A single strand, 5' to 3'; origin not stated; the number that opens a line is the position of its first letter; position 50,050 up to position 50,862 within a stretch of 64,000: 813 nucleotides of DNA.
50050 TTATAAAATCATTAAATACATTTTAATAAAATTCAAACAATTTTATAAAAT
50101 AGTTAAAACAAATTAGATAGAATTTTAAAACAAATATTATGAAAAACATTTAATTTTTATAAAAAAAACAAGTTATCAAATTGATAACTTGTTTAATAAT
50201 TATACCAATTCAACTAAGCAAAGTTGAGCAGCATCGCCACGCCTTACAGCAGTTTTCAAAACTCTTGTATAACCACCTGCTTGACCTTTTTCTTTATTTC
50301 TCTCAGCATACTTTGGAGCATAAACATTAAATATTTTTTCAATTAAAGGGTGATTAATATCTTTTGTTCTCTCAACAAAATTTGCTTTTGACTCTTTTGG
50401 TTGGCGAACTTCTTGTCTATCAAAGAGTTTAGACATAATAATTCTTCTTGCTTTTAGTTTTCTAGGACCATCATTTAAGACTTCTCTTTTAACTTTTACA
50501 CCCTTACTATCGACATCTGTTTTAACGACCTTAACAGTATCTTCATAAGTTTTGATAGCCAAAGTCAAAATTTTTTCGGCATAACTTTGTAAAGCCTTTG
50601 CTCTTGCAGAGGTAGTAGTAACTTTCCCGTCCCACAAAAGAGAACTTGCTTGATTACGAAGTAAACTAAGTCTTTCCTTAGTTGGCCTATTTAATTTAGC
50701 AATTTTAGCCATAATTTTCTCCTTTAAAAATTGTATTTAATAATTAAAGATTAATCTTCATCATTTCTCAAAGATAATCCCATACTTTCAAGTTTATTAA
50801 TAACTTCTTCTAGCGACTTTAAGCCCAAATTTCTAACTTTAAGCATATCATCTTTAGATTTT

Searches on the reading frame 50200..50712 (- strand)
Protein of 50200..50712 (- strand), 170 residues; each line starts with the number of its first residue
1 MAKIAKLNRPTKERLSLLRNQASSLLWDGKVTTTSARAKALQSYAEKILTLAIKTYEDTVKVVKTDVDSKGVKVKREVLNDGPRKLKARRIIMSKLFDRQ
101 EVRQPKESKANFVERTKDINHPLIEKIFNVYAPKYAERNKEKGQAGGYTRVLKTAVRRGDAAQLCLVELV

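Call 59: search_protein_families(library=pfam, proteins=[window:50200-50712:-], max_evalue=0.01)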
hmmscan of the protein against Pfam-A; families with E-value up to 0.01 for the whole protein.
window:50200-50712:- (170 aa): 1 family
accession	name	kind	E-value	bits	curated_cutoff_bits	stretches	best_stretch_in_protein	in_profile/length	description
PF01196.24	Ribosomal_L17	-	2.5e-22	80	27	1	17-170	1-97/97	Ribosomal protein L17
